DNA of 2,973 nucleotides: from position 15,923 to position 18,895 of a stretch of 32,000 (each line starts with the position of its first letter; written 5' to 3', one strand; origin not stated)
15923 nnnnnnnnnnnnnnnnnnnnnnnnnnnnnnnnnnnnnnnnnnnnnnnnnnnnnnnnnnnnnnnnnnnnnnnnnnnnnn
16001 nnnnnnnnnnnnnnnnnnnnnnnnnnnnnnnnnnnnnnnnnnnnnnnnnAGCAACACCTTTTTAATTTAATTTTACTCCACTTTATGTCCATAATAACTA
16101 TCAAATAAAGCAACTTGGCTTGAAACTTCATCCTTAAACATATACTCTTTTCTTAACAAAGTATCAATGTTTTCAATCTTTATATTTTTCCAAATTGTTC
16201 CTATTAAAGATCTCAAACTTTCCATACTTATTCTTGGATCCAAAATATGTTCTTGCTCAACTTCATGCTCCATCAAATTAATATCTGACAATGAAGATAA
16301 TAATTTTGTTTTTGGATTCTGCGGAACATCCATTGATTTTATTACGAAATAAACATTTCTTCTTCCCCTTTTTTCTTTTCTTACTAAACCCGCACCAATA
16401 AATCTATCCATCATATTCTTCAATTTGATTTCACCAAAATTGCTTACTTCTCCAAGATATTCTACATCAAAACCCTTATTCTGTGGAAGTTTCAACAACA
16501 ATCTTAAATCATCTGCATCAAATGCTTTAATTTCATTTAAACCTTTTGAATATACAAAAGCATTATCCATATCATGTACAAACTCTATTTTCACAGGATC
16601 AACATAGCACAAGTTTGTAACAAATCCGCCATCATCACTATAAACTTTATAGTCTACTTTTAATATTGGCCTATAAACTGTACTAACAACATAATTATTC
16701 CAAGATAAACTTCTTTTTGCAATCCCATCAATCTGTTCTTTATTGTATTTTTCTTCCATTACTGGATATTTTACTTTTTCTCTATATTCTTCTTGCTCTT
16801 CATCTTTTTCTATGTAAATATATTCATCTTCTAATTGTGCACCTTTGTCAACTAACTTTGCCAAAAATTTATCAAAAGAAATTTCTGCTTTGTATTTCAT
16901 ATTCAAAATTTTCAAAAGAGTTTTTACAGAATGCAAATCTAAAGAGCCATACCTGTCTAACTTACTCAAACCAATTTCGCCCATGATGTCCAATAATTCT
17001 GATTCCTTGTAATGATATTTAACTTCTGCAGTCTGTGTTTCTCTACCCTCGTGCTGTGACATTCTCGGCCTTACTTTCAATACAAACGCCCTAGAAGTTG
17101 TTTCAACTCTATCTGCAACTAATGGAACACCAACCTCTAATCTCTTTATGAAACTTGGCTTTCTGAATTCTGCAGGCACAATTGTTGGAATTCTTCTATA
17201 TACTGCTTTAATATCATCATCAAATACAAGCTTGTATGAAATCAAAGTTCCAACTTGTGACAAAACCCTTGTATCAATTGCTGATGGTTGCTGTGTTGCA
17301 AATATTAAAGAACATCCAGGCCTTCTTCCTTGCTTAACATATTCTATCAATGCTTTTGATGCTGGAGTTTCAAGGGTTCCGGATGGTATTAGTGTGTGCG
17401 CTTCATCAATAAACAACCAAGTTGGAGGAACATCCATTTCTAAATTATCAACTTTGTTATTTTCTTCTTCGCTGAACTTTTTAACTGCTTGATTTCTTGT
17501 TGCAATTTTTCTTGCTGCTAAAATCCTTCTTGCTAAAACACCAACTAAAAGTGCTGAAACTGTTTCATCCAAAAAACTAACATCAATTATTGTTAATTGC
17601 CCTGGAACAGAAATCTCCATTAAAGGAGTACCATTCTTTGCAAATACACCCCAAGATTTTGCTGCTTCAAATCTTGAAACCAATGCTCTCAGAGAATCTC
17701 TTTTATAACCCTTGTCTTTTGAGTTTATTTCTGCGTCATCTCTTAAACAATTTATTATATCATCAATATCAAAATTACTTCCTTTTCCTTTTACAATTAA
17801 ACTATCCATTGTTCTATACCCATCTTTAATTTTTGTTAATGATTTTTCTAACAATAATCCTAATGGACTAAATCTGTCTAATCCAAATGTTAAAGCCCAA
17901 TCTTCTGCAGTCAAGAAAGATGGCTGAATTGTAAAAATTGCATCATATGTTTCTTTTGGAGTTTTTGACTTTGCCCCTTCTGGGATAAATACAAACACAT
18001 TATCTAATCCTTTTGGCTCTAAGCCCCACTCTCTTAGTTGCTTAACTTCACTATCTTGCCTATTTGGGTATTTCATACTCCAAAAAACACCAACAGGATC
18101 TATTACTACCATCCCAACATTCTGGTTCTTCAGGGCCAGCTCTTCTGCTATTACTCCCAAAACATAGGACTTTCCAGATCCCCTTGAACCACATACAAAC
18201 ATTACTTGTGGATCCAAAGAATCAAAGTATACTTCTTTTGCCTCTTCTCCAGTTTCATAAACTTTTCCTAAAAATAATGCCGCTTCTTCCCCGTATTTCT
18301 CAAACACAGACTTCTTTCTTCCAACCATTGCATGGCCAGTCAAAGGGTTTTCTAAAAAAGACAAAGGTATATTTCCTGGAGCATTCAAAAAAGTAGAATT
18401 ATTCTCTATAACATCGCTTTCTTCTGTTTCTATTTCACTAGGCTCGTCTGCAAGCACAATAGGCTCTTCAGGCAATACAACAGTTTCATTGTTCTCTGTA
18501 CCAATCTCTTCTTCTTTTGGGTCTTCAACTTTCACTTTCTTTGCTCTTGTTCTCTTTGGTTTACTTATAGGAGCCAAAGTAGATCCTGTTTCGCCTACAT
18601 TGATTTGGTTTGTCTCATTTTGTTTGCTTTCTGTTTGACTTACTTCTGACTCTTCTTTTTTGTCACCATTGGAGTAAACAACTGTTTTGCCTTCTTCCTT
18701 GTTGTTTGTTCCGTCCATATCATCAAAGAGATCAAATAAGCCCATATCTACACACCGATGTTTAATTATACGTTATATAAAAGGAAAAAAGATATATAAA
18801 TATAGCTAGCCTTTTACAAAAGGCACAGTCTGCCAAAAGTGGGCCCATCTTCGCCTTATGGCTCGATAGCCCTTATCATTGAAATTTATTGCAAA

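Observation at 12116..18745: Operon coupling a giant HerA/FtsK-type ATPase to a NYN nuclease, two adaptor-like small proteins and a membrane-targeted MinD, with a second HerA paralog adjacent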

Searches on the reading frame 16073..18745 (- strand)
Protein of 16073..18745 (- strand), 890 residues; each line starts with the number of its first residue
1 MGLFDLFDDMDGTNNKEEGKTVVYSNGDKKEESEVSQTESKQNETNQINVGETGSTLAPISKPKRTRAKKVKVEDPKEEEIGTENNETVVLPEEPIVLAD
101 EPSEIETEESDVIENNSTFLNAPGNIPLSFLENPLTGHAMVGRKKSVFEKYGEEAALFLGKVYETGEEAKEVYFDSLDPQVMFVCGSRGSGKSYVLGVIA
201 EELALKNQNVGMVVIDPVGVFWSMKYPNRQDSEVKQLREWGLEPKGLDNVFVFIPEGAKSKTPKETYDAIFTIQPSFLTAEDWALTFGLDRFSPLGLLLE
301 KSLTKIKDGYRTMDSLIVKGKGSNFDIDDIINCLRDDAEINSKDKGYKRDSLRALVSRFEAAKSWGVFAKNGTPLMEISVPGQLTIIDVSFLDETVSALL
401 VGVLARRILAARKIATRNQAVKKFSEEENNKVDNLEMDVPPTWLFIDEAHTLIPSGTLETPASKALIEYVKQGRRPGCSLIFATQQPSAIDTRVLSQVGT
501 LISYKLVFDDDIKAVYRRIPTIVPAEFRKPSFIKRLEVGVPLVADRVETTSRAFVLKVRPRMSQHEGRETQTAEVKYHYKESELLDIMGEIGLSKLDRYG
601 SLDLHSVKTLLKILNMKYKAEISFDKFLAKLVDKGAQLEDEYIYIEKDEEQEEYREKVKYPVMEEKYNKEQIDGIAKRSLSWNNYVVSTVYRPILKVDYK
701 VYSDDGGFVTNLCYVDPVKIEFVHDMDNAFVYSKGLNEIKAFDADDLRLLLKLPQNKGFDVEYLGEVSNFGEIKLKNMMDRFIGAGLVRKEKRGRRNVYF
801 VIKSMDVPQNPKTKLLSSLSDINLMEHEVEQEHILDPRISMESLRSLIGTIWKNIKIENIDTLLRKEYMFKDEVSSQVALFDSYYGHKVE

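Call 3: search_protein_families(library=pfam, proteins=[window:16073-18745:-], max_evalue=0.1)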
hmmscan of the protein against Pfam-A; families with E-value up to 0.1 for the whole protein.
window:16073-18745:- (890 aa): 10 families
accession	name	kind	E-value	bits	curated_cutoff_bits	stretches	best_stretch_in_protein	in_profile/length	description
PF01935.23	DUF87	-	1.1e-14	55.5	23.2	1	182-408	26-220/220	Helicase HerA, central domain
PF05872.18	HerA_C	-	6.2e-05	22.3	22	1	437-544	254-362/502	Helicase HerA-like C-terminal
PF00004.35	AAA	-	0.0001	23.2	21.2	1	430-498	48-123/131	ATPase family associated with various cellular activities (AAA)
PF06414.18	Zeta_toxin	-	0.0003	20.7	22.3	1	169-217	7-51/199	Zeta toxin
PF05707.18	Zot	-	0.019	14.9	20.3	0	441-494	82-135/197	Zonular occludens toxin (Zot)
PF05970.20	PIF1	-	0.031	14.3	25.9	1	178-212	21-55/223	PIF1-like helicase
PF05127.21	NAT10_TcmA_helicase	-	0.032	14.6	22.7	0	184-210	2-27/176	RNA cytidine acetyltransferase NAT10/TcmA, helicase domain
PF01580.24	FtsK_SpoIIIE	-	0.033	14.1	24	0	180-220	40-82/221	FtsK/SpoIIIE family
PF13173.12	AAA_14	-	0.048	14.1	27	0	180-212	3-34/129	AAA domain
PF13401.12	AAA_22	-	0.073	13.8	27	0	179-217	5-33/130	AAA domain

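Call 4: search_protein_families(library=ncbifam, proteins=[window:16073-18745:-], max_evalue=0.1)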
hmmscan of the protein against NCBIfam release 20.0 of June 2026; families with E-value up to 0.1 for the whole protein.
window:16073-18745:- (890 aa): 9 families
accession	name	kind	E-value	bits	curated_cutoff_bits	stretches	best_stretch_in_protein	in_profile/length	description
NF042943.1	HerA_antiphage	equivalog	2.2e-11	43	800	1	440-517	433-513/566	anti-phage-associated helicase HerA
NF040819.1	helicase_HerA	equivalog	2.7e-11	42.7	970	1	347-516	299-477/561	DNA double-strand break repair helicase HerA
NF042944.1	HerA_antiphage_2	equivalog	5.2e-11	42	850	1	384-522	379-511/576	anti-phage-associated helicase HerA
NF045975.1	VirB4_plasma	equivalog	3.1e-08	31.8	590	1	327-488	657-805/894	Mbov_0397 family ICE element conjugal transfer ATPase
NF040937.1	HerA_Thermprot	equivalog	2.3e-07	29.6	800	1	382-515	307-423/487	DNA double-strand break repair helicase HerA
TIGR00929.1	VirB4_CagE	subfamily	0.0021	16.3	643.1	1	437-498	631-693/792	VirB4 family type IV secretion/conjugal transfer ATPase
TIGR03925.1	T7SS_EccC_b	equivalog_domain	0.0023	16.3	346.55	1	166-217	348-401/564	type VII secretion protein EccCb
NF006505.0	PRK08939.1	equivalog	0.0026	17.1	228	1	179-213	156-190/306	primosomal protein DnaI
NF033849.1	ser_rich_anae_1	subfamily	0.0033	14.8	650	1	321-519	907-1103/1163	serine-rich protein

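Call 5: search_protein_families(library=padloc, proteins=[window:16073-18745:-], max_evalue=0.01)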
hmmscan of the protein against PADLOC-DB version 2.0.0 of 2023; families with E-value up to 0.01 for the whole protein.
window:16073-18745:- (890 aa): 12 families
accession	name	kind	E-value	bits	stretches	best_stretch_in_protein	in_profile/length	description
PDLC04105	HerA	-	4.3e-20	69.8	2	380-520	377-502/576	-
PDLC04140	mad8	-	9.6e-19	66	1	156-506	3-253/314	mads_8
PDLC04103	HerA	-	5.7e-15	52.7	2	441-539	441-539/579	-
PDLC02188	HerA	-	1.5e-12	45.2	1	383-521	378-510/578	-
PDLC02185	HerA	-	2.3e-12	44.5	1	440-516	445-524/585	-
PDLC04098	HerA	-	1.1e-11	42.1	1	381-521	483-614/686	-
PDLC04106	HerA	-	1.6e-11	41.5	1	385-520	472-595/667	-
PDLC04100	HerA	-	4.7e-11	40.1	1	441-516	440-518/580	-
PDLC04102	HerA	-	1.9e-09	34.5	1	382-523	465-589/654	-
PDLC04104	HerA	-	2.9e-09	34.1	1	384-521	182-304/379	-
PDLC01055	HerA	-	4.5e-09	33.6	2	442-512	417-485/532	Type III coevolved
PDLC04097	HerA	-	1.1e-05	22.3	1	444-523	477-562/618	-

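Call 8: find_homologous_proteins(query=window:16073-18745:-, max_evalue=0.00001)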
Query window:16073-18745:- (890 aa): 627 proteins with E <= 0.00001 among 8000 candidates; the best 120 are listed.
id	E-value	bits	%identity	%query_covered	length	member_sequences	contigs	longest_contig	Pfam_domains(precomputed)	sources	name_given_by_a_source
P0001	0.0e+0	1794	91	100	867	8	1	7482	PF01935.24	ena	-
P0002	0.0e+0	1149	65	86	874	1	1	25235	PF01935.24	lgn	-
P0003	0.0e+0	1116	62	81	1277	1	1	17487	PF01935.24,PF14528.12,PF01079.26,PF14890.12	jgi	jgi:intein/homing endonuclease/DNA helicase HerA-like ATPase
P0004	0.0e+0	1114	62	86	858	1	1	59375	PF01935.24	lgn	-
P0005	0.0e+0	1114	62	86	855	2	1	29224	PF01935.24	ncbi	-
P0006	0.0e+0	1108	61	89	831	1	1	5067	PF01935.24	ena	-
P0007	0.0e+0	1086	57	93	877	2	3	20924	PF01935.24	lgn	-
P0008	0.0e+0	1084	62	86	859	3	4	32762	PF01935.24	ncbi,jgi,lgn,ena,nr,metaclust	ncbi:MAG: hypothetical protein COT14_00345 [Candidatus Diapherotrites archaeon CG08_land_8_20_14_0_2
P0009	0.0e+0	1081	59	86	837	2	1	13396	PF01935.24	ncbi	-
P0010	0.0e+0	1077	55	100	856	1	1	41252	PF01935.24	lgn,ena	-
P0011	0.0e+0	1076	60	86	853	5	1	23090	PF01935.24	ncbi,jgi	jgi:hypothetical protein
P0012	0.0e+0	1070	59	86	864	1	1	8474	PF01935.24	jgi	-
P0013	0.0e+0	1066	58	79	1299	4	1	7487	PF01935.24,PF14528.12,PF14890.12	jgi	-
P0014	0.0e+0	1053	58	88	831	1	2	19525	PF01935.24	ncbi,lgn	-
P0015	1.1e-221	757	46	89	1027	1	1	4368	PF01935.24,PF05872.19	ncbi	-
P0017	1.0e-216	740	46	83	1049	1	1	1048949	PF01935.24,PF05872.19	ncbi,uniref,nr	ncbi:MAG: ATP-binding protein [Candidatus Iainarchaeum archaeon]|uniref:ATP-binding protein n=1 Tax=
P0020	4.3e-215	735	48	83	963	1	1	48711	PF01978.26,PF01935.24,PF05872.19,PF00004.36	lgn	-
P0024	4.3e-214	732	46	86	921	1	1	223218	PF01978.26,PF01935.24,PF05872.19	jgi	jgi:hypothetical protein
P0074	1.3e-208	714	46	83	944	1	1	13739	PF13463.13,PF01978.26,PF01935.24,PF05872.19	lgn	-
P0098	7.0e-207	708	43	96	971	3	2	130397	PF01978.26,PF01935.24,PF05872.19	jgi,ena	-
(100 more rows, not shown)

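Call 11: find_encoding_contigs(protein=P0017, flank=10000, max_places=2)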
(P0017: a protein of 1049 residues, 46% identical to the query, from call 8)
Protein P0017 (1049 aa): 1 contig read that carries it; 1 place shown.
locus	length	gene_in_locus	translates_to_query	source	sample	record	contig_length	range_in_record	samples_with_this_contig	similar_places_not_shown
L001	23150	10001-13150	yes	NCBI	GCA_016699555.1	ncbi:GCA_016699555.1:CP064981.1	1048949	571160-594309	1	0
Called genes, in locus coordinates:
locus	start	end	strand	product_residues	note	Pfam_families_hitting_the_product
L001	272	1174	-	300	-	-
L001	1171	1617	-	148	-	-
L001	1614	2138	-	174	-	-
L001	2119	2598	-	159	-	-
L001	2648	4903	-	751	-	-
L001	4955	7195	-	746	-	-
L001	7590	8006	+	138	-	PF11969:DcpS_C, PF01230:HIT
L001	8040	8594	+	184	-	-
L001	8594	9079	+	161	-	-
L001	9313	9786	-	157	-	-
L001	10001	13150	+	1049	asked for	PF01935:DUF87, PF05872:HerA_C (faint)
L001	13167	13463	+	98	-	-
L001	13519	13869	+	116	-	PF12089:DUF3566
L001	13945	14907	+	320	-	PF00188:CAP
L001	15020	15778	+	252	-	PF01145:Band_7, PF13421:Band_7_1 (weak)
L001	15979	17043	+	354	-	-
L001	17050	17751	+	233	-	-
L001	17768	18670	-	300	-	-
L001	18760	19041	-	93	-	PF00935:Ribosomal_L44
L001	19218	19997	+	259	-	PF10110:GPDPase_memb (weak)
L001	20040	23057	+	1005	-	PF02463:SMC_N, PF13304:AAA_21 (weak), PF13476:AAA_23, PF13555:AAA_29 (weak), PF13304:AAA_21 (weak)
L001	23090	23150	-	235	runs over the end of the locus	-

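Call 12: find_related_loci(query=A1, collection=genome_contigs, flank=10000)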
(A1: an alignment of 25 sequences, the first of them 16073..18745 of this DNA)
Query A1 (890 aa) in genome_contigs; peptide patterns used: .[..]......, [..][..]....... (x = any residue, [..] = any of these).
288 stretches matched a pattern; 271 encode a relative of the query (tblastn E <= 1e-3); the best 80 are kept; 80 distinct loci.
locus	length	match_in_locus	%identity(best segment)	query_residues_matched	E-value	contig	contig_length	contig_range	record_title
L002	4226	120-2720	91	1-890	0e+0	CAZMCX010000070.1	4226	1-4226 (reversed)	MAG TPA_asm: uncultured archaeon isolate binchicken_co387_141 genome assembly, contig: NODE_30932_length_4226_cov_22.732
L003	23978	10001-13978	81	1-890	0e+0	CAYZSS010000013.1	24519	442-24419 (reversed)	MAG TPA_asm: uncultured archaeon isolate SRP178699_co1_638 genome assembly, contig: NODE_2332_length_24519_cov_6.945185,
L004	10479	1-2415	59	85-889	0e+0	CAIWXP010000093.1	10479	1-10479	MAG: Candidatus Diapherotrites archaeon isolate AlinenLipids_bin-4341 genome assembly, contig: bin-4341:093_195, whole g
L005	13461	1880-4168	62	125-889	0e+0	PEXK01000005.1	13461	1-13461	MAG: Candidatus Diapherotrites archaeon CG08_land_8_20_14_0_20_30_16 CG08_land_8_20_14_0.20_scaffold_2593_c, whole genom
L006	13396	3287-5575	59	125-889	0e+0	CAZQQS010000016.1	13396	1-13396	MAG TPA_asm: uncultured archaeon isolate SRP263991_co7_840 genome assembly, contig: NODE_8714_length_13396_cov_7.679259,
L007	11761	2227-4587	58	104-889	0e+0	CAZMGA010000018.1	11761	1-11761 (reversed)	MAG TPA_asm: uncultured archaeon isolate SRP192927_co2_903 genome assembly, contig: NODE_10211_length_11761_cov_9.254314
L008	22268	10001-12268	48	128-860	0e+0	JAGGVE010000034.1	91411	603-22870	MAG: Candidatus Iainarchaeum archaeon isolate AUK092 PB_MBMC_046_c_000000000045, whole genome shotgun sequence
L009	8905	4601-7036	44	101-889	0e+0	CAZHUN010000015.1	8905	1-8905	MAG TPA_asm: uncultured archaeon isolate binchicken_co203_641 genome assembly, contig: k141_624066, whole genome shotgun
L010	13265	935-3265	47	128-867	0e+0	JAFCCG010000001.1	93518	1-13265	MAG: Chloroflexi bacterium isolate AB_1215_Bin_59 AB_1215_Bin_59.fna_scaffold_259, whole genome shotgun sequence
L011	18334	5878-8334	43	77-864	0e+0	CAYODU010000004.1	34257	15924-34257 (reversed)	MAG TPA_asm: uncultured archaeon isolate SRP178699_co1_626 genome assembly, contig: NODE_1273_length_34257_cov_5.490264,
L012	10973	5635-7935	46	128-868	0e+0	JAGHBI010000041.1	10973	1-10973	MAG: Candidatus Iainarchaeum archaeon isolate AUK252 PB_MBMC_206_c_000000000010, whole genome shotgun sequence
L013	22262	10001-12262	48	128-860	0e+0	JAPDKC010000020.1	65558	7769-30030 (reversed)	MAG: archaeon isolate S5B6_HD70 c_000000000161, whole genome shotgun sequence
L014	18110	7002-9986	40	5-889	0e+0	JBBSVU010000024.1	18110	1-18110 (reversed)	MAG: archaeon isolate H52-bin046_1 H52_bin046_1_000000000024, whole genome shotgun sequence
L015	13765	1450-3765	45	123-860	0e+0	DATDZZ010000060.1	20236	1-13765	MAG TPA_asm: archaeon isolate SMAG_U8205 k141_1167822, whole genome shotgun sequence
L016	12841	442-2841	46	128-889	0e+0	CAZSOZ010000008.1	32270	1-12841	MAG TPA_asm: uncultured archaeon isolate SRP141376_co4_183 genome assembly, contig: NODE_2475_length_32270_cov_11.102530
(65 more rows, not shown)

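Call 79: search_solved_structures(query=window:16073-18745:-, max_evalue=0.01)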
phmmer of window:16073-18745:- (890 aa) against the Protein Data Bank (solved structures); distinct sequences matched with E-value up to 0.01: 7.
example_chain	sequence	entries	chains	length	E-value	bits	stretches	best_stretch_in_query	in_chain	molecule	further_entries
8xau_A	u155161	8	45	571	8.1e-09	37.7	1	383-523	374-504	ATP-binding protein | HerA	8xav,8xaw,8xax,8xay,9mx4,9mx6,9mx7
9c1m_M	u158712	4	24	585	7.7e-06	27.8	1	436-517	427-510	ATP-binding protein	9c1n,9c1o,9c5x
9x1l_A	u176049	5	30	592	3.5e-05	25.6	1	335-518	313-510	DNA helicase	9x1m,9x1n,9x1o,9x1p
8wiv_A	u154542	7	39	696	0.00013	23.8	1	441-510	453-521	Helicase HerA central domain-containing protein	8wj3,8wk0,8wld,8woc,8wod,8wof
8ziq_M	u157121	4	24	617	0.00028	22.6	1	424-512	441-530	HerA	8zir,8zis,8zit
8j4u_M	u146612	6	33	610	0.00037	22.3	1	441-515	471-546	Nucleoside triphosphate hydrolase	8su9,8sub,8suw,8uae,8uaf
8yho_A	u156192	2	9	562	0.00088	21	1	427-532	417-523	DUF87 domain-containing protein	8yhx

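Call 82: search_protein_families(library=pfam, proteins=[P0020, P0024, P0098, P0074], max_evalue=0.01)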
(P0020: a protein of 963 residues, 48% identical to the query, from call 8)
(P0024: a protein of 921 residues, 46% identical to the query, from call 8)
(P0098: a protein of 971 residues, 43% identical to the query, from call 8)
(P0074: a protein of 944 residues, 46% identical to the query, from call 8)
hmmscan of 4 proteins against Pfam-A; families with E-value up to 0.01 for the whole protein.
P0020 (963 aa): 9 families
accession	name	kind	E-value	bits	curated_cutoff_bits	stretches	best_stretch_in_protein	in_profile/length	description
PF01935.23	DUF87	-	1.5e-17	64.8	23.2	1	216-451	14-220/220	Helicase HerA, central domain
PF01978.25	TrmB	-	2.6e-08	34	25.6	1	811-872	4-67/68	Sugar-specific transcriptional regulator TrmB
PF05872.18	HerA_C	-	2.8e-07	30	22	1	477-588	254-366/502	Helicase HerA-like C-terminal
PF00004.35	AAA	-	3.8e-07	31.1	21.2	1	461-543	40-128/131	ATPase family associated with various cellular activities (AAA)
PF24033.1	DUF7342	-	0.00014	22.3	31.6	1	820-873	10-63/150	Family of unknown function (DUF7342)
PF06414.18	Zeta_toxin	-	0.00095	19.1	22.3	1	217-257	10-49/199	Zeta toxin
PF05707.18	Zot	-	0.0031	17.4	20.3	0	482-537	83-138/197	Zonular occludens toxin (Zot)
PF13173.12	AAA_14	-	0.0038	17.7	27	0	224-257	3-35/129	AAA domain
PF25199.1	nSTAND_NTPase5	-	0.0073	16.6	34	0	222-260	40-77/145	Novel STAND NTPase 5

P0024 (921 aa): 7 families
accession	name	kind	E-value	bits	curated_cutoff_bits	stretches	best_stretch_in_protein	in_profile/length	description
PF01935.23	DUF87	-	1.6e-15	58.3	23.2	1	163-410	3-220/220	Helicase HerA, central domain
PF05872.18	HerA_C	-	4.2e-08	32.7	22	1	431-563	249-384/502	Helicase HerA-like C-terminal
PF01978.25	TrmB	-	2.3e-07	31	25.6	1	775-830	6-62/68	Sugar-specific transcriptional regulator TrmB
PF03413.25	PepSY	-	2.2e-05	25.1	24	1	892-920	28-57/60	Peptidase propeptide and YPEB domain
PF00004.35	AAA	-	2.5e-05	25.2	21.2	1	418-501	38-127/131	ATPase family associated with various cellular activities (AAA)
PF06414.18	Zeta_toxin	-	0.0004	20.3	22.3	1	172-220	6-50/199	Zeta toxin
PF03193.22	RsgA_GTPase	-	0.00046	20.5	30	1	153-214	76-137/174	RsgA GTPase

P0098 (971 aa): 9 families
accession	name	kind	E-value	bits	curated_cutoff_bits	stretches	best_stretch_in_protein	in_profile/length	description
PF01935.23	DUF87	-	4e-16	60.2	23.2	1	228-451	28-220/220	Helicase HerA, central domain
PF01978.25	TrmB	-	9.8e-06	25.8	25.6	1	833-873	20-60/68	Sugar-specific transcriptional regulator TrmB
PF05872.18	HerA_C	-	1.7e-05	24.1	22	1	467-593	245-372/502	Helicase HerA-like C-terminal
PF00004.35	AAA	-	0.00035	21.5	21.2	0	464-542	47-128/131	ATPase family associated with various cellular activities (AAA)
PF06414.18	Zeta_toxin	-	0.0012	18.7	22.3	1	212-257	6-49/199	Zeta toxin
PF13412.12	HTH_24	-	0.0015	18.5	21.9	1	836-866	18-48/48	Winged helix-turn-helix DNA-binding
PF21984.2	DnaD_N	-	0.004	17.7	27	0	836-871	36-71/101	DnaD N-terminal domain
PF13463.12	HTH_27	-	0.0082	16.8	22.2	0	823-869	3-52/68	Winged helix DNA-binding domain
PF05707.18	Zot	-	0.0087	16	20.3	0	481-535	83-137/197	Zonular occludens toxin (Zot)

P0074 (944 aa): 10 families
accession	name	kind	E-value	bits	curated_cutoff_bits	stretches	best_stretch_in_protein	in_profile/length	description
PF01935.23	DUF87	-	3.9e-17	63.5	23.2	1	190-428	12-220/220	Helicase HerA, central domain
PF05872.18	HerA_C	-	3.3e-08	33.1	22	1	458-680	257-474/502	Helicase HerA-like C-terminal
PF13463.12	HTH_27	-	1.3e-07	32.3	22.2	1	796-847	1-58/68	Winged helix DNA-binding domain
PF01978.25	TrmB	-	1.4e-05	25.3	25.6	1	793-848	3-60/68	Sugar-specific transcriptional regulator TrmB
PF05127.21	NAT10_TcmA_helicase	-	0.00032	21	22.7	0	204-234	2-31/176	RNA cytidine acetyltransferase NAT10/TcmA, helicase domain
PF22381.2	Staph_reg_Sar_Rot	-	0.0008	19.9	27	1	790-846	6-64/85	Transcriptional regulator SarA/Rot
PF00004.35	AAA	-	0.0018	19.2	21.2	0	459-520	58-127/131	ATPase family associated with various cellular activities (AAA)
PF06414.18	Zeta_toxin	-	0.0031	17.4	22.3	1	193-236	10-50/199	Zeta toxin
PF01047.28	MarR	-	0.0052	17.1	24.6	0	812-846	19-53/59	MarR family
PF05707.18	Zot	-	0.0088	16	20.3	0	438-519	70-142/197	Zonular occludens toxin (Zot)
